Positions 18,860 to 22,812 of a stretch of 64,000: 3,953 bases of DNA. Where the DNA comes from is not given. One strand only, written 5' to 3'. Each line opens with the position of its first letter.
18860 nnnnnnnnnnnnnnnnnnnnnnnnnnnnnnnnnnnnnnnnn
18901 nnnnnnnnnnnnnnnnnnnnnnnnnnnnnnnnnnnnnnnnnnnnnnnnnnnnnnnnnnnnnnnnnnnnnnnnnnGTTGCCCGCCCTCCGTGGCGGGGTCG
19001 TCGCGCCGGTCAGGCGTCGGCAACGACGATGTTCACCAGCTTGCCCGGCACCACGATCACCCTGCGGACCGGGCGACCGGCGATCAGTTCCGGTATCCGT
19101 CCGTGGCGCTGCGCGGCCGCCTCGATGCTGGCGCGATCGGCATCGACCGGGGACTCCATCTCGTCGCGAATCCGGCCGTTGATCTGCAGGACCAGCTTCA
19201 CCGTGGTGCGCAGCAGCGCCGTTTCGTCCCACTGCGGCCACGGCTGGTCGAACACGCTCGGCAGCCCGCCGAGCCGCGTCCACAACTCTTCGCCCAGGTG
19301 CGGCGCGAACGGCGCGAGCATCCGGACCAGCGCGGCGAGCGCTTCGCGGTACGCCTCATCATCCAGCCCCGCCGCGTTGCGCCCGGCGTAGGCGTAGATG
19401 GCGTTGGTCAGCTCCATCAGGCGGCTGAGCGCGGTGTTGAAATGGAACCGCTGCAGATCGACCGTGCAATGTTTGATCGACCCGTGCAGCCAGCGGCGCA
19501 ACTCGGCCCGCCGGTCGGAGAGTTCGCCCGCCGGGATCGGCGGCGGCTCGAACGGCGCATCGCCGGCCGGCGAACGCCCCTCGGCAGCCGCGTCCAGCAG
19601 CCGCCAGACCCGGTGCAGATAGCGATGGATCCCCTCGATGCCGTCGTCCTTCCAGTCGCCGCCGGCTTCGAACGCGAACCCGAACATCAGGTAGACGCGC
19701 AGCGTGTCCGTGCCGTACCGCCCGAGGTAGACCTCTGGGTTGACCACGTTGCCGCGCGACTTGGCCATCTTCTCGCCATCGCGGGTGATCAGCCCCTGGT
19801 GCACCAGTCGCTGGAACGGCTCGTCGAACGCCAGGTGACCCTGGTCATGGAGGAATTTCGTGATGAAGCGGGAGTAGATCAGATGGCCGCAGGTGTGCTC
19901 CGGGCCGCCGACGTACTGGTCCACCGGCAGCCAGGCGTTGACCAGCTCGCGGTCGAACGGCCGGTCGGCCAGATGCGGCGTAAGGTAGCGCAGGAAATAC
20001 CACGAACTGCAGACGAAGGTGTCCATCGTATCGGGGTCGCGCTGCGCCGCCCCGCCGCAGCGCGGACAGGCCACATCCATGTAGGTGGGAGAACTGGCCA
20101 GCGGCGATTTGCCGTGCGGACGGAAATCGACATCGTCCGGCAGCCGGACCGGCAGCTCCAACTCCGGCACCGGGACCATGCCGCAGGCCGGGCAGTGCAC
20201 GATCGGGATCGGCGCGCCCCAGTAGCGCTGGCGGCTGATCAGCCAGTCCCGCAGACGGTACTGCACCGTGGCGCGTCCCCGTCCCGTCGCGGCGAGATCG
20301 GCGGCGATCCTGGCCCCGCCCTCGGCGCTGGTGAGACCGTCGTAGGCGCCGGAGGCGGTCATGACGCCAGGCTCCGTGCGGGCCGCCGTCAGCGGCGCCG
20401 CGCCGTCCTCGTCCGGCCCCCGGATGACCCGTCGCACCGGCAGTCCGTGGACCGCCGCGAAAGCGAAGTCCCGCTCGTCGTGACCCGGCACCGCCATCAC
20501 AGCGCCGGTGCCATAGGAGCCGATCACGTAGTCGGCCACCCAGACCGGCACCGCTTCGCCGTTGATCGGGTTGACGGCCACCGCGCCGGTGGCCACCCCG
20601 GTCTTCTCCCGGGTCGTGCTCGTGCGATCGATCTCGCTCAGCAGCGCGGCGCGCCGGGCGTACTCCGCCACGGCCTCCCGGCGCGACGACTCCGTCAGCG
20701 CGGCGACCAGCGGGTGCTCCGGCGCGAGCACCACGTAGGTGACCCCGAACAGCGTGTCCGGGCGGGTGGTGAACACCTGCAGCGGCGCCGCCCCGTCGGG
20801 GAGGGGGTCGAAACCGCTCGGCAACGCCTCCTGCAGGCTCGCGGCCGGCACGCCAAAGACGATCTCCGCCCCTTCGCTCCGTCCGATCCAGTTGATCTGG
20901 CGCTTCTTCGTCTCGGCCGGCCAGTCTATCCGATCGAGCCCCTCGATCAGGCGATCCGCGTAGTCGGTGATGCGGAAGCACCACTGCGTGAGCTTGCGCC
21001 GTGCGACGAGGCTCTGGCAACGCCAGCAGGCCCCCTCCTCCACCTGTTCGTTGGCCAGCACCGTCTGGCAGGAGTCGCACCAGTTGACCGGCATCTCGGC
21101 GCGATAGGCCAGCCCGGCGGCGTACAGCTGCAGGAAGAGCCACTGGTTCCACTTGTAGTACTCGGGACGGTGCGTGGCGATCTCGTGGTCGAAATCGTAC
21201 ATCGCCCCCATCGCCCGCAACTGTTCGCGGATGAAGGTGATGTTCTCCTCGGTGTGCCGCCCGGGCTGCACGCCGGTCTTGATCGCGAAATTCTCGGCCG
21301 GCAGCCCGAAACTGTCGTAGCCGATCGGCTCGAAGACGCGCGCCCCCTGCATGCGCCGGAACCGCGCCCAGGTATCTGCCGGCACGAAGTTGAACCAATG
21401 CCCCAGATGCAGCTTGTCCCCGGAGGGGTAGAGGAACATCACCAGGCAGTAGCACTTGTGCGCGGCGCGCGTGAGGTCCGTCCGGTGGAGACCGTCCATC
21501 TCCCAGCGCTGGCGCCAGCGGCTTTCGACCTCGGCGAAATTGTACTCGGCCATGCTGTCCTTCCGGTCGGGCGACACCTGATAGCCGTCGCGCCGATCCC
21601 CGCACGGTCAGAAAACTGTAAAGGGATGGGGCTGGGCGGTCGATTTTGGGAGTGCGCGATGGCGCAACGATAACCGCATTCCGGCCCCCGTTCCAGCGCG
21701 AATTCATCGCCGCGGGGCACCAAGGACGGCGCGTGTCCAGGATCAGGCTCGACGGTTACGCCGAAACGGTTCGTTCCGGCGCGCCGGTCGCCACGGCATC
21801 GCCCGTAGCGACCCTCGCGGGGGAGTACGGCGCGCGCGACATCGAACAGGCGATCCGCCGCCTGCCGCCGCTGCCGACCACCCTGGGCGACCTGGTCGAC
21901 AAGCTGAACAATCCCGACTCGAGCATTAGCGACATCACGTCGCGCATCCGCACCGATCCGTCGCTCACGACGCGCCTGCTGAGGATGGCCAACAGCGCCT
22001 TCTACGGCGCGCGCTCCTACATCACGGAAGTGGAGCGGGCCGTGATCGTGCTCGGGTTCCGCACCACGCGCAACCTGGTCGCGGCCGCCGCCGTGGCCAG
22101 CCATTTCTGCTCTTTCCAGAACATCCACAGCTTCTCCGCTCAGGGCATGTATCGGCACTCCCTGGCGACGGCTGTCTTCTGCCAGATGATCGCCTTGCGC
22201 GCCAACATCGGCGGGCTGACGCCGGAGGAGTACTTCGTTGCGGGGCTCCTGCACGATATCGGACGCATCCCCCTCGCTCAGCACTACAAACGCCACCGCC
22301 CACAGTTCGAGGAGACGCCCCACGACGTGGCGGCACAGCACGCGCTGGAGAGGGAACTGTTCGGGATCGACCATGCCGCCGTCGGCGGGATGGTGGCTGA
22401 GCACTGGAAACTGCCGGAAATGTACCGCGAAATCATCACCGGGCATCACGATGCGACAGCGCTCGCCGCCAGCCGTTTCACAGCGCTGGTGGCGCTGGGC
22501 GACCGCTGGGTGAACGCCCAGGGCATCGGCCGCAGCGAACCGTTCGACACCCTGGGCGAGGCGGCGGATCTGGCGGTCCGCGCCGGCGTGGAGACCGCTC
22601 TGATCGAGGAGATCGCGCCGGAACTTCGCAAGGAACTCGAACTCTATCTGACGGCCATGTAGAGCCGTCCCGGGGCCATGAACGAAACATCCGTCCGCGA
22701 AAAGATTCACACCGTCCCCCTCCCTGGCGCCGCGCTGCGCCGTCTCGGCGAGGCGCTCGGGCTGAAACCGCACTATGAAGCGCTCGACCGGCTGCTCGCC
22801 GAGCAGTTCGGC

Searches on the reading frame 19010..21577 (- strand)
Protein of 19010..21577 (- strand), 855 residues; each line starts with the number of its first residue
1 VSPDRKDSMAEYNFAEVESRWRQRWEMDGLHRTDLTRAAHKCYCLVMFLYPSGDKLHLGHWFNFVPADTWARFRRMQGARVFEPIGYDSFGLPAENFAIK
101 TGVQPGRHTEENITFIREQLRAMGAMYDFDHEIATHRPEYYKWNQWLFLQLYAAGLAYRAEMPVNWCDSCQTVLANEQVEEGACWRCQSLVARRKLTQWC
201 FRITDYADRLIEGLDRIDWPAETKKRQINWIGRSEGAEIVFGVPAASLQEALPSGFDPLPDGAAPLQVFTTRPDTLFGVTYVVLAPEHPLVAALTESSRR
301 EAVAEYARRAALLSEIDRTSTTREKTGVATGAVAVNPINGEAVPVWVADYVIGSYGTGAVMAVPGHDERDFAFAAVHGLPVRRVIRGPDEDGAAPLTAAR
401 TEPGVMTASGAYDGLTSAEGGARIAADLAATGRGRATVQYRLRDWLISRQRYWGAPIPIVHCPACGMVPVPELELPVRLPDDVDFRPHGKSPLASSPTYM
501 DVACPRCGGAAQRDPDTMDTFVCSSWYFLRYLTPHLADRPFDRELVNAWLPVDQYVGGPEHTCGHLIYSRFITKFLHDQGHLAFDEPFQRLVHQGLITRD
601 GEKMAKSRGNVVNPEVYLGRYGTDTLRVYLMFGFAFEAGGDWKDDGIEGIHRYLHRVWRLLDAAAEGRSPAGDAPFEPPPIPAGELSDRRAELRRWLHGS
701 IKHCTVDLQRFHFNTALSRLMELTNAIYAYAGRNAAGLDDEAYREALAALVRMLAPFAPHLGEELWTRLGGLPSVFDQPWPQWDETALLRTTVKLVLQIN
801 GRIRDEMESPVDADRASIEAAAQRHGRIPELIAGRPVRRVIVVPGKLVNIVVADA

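Call 40: search_protein_families(library=pfam, proteins=[window:19010-21577:-], max_evalue=0.001)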
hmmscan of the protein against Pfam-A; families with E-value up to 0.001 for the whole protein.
window:19010-21577:- (855 aa): 5 families
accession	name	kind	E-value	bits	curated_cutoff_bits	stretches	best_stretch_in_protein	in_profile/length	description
PF13603.12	tRNA-synt_1_2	-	6.4e-60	202.2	25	1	229-427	2-183/185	Leucyl-tRNA synthetase, editing domain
PF00133.28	tRNA-synt_1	-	8.4e-40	137.2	22.7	2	21-231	2-225/414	tRNA synthetases class I (I, L, M and V)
PF09334.17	tRNA-synt_1g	-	3.3e-29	102.3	20.1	2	50-196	9-151/391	tRNA synthetases class I (M)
PF08264.19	Anticodon_1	-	9.9e-21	74.6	25.1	1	697-814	8-143/148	Anticodon-binding domain of tRNA ligase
PF01406.26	tRNA-synt_1e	-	0.00019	21.3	27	1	583-631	232-281/301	tRNA synthetases class I (C) catalytic domain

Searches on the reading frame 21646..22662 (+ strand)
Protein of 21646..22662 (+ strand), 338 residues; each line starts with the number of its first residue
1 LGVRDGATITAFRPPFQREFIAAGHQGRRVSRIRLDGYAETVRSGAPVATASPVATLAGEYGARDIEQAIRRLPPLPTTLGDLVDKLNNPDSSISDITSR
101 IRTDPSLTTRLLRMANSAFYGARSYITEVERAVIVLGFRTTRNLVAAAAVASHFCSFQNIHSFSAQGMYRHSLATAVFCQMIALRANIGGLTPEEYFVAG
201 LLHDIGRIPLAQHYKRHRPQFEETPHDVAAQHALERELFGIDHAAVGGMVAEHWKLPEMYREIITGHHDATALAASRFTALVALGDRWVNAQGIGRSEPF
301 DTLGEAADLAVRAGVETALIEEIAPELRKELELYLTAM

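Call 40: search_protein_families(library=pfam, proteins=[window:21646-22662:+], max_evalue=0.001)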
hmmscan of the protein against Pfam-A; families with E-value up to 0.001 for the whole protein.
window:21646-22662:+ (338 aa): 2 families
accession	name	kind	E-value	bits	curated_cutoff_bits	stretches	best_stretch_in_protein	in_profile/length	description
PF08668.18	HDOD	-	3.1e-54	183.9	22.9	1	73-269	1-195/196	HDOD domain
PF01966.28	HD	-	1e-08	35.9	22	1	169-271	2-89/116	HD domain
